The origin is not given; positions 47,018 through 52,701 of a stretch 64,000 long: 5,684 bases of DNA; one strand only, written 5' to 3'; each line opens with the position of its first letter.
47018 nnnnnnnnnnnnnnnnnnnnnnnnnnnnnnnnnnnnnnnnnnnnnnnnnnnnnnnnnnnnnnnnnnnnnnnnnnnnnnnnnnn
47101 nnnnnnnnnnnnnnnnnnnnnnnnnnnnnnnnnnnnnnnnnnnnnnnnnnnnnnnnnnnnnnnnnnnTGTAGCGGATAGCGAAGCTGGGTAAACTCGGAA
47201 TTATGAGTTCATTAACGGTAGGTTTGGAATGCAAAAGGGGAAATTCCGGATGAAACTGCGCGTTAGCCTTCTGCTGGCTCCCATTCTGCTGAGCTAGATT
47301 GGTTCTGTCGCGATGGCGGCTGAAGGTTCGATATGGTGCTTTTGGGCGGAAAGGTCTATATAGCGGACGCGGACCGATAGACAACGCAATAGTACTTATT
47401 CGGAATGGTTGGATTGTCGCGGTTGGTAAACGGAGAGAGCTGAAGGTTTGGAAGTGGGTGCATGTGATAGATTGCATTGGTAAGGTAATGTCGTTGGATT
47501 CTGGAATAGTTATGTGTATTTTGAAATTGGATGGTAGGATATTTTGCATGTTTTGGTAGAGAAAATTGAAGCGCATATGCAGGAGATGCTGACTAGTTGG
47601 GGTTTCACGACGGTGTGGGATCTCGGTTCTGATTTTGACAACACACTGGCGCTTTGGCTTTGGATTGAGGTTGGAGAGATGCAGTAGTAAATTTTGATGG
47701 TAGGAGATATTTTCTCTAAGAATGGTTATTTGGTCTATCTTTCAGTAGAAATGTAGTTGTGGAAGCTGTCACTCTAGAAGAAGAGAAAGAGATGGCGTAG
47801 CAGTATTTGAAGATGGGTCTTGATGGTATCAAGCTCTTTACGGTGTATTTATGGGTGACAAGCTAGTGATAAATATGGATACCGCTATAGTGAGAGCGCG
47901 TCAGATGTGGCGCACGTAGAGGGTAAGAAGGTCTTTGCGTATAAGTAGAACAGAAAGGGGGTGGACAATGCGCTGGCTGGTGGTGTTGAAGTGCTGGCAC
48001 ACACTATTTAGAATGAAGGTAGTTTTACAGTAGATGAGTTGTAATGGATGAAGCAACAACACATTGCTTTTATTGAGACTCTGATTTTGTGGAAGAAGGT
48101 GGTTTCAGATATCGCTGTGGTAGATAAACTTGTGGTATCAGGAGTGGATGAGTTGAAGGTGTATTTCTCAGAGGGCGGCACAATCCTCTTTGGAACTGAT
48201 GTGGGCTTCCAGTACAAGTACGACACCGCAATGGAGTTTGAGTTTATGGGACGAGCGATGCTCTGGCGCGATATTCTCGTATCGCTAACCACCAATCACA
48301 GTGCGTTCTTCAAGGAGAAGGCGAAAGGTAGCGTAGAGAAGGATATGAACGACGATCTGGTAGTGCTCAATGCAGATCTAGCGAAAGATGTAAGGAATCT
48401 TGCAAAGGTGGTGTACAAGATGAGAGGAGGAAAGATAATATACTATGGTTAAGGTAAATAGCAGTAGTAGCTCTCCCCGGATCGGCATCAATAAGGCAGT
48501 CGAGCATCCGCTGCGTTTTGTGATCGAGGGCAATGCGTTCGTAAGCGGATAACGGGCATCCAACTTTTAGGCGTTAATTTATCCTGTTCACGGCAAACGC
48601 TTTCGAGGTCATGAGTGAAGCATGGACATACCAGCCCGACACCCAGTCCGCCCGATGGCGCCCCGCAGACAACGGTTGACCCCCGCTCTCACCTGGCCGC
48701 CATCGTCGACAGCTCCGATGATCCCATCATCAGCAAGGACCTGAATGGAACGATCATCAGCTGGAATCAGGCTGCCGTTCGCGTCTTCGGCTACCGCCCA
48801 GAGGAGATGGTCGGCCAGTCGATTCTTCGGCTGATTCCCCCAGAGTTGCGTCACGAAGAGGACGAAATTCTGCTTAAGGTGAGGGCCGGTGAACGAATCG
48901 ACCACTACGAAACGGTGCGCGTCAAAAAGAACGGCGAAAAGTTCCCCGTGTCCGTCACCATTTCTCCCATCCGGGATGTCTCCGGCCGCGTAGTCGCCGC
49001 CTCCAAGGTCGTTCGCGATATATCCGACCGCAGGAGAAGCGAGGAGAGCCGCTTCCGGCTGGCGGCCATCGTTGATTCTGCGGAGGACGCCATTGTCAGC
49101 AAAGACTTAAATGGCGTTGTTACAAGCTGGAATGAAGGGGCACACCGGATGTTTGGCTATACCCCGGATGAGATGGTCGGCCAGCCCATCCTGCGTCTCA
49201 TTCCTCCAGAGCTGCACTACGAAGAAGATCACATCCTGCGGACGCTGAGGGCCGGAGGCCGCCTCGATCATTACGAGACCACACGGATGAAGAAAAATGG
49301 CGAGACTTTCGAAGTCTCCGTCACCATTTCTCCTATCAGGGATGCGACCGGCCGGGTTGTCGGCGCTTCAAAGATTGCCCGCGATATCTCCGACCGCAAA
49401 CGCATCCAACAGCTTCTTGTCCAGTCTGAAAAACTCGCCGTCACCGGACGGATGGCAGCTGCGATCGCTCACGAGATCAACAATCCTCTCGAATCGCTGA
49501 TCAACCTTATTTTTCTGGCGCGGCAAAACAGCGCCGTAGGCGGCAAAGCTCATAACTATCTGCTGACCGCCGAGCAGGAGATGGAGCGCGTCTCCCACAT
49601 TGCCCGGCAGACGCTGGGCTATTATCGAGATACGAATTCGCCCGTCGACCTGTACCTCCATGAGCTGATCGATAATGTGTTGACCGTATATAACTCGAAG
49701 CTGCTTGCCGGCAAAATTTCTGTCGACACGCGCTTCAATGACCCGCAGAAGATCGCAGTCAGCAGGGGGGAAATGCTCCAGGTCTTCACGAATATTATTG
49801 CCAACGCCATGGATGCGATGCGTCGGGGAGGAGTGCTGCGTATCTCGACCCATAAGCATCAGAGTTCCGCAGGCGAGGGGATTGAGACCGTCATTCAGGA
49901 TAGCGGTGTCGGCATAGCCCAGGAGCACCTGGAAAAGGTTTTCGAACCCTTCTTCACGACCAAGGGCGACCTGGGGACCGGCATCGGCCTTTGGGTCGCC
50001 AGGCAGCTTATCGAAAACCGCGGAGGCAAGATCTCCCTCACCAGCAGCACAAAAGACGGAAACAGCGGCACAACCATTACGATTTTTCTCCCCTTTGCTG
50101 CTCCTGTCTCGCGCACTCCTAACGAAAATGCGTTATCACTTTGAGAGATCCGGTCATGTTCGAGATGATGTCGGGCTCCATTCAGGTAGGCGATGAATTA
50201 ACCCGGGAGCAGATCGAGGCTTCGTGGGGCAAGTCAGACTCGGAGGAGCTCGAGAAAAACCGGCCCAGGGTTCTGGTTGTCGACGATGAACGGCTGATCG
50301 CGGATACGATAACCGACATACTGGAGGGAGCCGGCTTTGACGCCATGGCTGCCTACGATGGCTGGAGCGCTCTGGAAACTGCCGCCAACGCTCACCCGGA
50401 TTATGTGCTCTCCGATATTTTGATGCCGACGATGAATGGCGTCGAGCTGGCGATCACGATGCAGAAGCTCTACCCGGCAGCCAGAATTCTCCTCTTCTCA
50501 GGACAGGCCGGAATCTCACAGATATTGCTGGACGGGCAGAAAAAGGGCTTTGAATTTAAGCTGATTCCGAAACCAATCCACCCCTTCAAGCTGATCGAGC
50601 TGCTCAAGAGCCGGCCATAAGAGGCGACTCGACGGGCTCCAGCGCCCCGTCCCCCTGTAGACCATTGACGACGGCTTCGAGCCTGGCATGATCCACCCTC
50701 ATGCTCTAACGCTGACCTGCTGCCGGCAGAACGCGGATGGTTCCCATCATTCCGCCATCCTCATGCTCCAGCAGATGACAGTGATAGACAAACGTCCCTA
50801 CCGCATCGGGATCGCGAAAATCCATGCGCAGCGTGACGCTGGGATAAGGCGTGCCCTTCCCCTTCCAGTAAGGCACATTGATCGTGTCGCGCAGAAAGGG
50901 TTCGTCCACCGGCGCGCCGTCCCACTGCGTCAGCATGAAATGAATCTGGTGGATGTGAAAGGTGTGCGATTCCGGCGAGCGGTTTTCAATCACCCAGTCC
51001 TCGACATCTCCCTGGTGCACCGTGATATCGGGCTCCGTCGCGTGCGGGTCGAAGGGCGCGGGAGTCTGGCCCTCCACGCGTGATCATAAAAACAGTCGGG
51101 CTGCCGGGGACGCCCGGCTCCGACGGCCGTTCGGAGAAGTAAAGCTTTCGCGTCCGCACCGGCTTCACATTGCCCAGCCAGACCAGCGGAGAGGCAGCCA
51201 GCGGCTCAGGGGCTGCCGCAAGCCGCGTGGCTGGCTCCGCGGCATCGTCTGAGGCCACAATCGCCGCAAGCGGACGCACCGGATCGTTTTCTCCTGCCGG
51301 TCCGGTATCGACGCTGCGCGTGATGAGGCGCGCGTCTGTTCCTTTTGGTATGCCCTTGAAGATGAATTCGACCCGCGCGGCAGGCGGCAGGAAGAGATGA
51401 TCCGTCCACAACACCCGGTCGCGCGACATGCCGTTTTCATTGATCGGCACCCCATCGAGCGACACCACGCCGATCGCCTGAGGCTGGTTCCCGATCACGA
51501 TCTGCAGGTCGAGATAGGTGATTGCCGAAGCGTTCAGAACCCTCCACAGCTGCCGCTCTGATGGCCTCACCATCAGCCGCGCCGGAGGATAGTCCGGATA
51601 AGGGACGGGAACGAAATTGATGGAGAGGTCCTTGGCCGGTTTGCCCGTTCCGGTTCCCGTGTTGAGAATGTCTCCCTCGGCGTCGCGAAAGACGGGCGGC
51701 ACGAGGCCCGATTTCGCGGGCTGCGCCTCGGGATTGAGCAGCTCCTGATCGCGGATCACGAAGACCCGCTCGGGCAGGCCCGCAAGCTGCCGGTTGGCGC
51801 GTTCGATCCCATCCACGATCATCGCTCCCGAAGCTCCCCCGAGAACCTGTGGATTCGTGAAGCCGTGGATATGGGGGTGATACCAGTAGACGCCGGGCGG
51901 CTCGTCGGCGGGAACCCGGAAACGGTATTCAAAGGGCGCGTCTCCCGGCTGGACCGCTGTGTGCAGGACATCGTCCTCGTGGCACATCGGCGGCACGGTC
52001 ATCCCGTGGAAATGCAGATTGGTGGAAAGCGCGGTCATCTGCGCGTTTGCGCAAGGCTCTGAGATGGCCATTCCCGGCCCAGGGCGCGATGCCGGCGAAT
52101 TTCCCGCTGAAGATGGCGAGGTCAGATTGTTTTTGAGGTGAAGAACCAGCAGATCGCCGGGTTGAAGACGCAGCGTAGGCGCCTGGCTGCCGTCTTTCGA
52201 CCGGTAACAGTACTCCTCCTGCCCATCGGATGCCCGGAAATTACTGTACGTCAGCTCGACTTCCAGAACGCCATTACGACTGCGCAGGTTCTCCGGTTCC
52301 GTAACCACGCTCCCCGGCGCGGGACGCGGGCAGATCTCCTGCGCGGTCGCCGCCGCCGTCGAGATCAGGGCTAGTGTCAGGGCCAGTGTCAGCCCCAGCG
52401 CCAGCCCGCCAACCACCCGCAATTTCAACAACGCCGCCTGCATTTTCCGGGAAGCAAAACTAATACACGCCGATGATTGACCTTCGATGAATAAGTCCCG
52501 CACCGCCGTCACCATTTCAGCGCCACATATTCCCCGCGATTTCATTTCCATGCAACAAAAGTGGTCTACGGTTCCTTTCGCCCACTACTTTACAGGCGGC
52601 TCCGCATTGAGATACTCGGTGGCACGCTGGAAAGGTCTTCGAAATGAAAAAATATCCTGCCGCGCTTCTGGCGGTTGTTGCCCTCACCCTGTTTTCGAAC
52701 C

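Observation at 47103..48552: One-strand C-depleted (C-to-T-like) hypermutated gene relic bracketed by a direct repeat of the glycosylase 3' end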

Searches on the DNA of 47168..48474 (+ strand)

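Call 61: search_dna_similar(query=window:47168-48474:+, collection=phages, mode=distant, max_rows=8)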
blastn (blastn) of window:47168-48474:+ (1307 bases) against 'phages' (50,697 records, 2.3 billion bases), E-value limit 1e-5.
No match.

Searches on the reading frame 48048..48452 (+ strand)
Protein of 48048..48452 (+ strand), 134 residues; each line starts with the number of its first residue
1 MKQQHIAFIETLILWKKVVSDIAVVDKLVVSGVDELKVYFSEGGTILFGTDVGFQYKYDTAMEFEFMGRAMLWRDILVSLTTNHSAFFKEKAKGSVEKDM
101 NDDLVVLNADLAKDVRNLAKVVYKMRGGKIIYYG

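Call 8: find_encoding_contigs(protein=window:48048-48452:+, flank=10000, max_places=10)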
Protein window:48048-48452:+ (134 aa): no gene with exactly this product is on record in the collection.

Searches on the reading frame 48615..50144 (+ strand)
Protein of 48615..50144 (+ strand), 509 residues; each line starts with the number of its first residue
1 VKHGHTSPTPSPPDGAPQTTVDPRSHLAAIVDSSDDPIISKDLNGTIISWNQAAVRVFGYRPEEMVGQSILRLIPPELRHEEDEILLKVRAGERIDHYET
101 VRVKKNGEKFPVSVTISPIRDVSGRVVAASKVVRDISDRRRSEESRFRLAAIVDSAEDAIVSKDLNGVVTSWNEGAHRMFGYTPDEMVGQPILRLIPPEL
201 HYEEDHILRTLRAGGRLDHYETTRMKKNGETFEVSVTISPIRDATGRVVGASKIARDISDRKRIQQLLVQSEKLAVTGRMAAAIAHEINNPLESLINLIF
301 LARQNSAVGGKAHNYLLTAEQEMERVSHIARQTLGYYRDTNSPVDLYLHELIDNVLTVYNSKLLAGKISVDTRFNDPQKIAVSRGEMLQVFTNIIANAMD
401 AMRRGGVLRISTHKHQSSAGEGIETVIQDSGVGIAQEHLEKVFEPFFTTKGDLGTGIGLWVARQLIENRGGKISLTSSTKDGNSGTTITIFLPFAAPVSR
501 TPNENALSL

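Call 6: search_protein_families(library=pfam, proteins=[window:48615-50144:+], max_evalue=0.01)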
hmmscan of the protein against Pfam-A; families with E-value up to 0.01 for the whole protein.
window:48615-50144:+ (509 aa): 11 families
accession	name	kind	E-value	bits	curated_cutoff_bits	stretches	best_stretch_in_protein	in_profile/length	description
PF00989.32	PAS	-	5.8e-45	152.4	22.6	2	26-136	2-113/113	PAS fold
PF13426.13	PAS_9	-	2.5e-39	134.1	27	2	36-138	2-103/103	PAS domain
PF08448.16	PAS_4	-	9.5e-36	122.8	23.1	2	31-141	1-110/110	PAS fold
PF08447.18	PAS_3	-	4.9e-22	78.4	25.6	2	47-132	1-88/89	PAS fold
PF02518.31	HATPase_c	-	1.4e-21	77.4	26.4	1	387-495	6-110/111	Histidine kinase-, DNA gyrase B-, and HSP90-like ATPase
PF13188.13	PAS_8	-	7.8e-18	64.1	21.8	2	27-84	3-59/65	PAS domain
PF08670.17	MEKHLA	-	6.8e-10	39.4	23.7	2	51-113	55-117/143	MEKHLA domain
PF13596.12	PAS_10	-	3.8e-09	37.6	22.1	1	159-258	11-105/106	PAS domain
PF00512.31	HisKA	-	6.8e-07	29.7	26.9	1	278-336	3-60/66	His Kinase A (phospho-acceptor) domain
PF09884.15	DUF2111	-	0.0021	18.5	27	0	103-133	50-80/83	Uncharacterized protein conserved in archaea (DUF2111)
PF24820.1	Diguanyl_cycl_sensor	-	0.0057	17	28.1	0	36-116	7-93/109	Diguanylate cyclase-like sensor domain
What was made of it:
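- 48615..50144 (+): PAS-PAS histidine kinase, the ancestral downstream neighbour of mpg. It is not hypermutated. Pfam (call 6).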

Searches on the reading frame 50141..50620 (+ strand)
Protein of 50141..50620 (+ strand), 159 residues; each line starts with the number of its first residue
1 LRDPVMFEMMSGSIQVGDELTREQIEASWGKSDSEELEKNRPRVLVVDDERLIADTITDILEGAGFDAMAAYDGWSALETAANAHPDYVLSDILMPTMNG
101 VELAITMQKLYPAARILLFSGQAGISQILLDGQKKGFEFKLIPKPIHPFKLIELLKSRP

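Call 31: search_protein_families(library=pfam, proteins=[window:50141-50620:+], max_evalue=0.001)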
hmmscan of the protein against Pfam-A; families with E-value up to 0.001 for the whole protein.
window:50141-50620:+ (159 aa): 1 family
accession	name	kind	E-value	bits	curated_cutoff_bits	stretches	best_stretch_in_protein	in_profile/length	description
PF00072.30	Response_reg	-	1.7e-17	64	30.2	1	44-155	1-110/111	Response regulator receiver domain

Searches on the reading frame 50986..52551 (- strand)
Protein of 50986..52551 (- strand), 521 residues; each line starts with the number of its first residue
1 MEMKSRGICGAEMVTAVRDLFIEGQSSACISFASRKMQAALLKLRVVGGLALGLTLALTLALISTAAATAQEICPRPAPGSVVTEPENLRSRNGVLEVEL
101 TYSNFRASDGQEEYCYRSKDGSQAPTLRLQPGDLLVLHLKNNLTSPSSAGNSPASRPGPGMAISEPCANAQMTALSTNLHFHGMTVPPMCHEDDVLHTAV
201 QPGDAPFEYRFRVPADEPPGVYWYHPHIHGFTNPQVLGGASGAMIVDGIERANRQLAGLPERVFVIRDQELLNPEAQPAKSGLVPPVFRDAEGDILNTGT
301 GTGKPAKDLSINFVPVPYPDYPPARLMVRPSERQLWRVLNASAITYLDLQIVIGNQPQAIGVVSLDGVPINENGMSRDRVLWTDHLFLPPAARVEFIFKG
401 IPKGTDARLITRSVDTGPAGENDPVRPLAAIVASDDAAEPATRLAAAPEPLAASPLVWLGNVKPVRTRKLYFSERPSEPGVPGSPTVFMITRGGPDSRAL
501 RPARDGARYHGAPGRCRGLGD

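Call 31: search_protein_families(library=pfam, proteins=[window:50986-52551:-], max_evalue=0.001)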
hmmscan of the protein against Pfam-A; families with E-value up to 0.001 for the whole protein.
window:50986-52551:- (521 aa): 1 family
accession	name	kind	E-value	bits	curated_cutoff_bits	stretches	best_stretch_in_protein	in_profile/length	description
PF07732.21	Cu-oxidase_3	-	3.9e-11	43.5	21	1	176-248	48-116/119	Multicopper oxidase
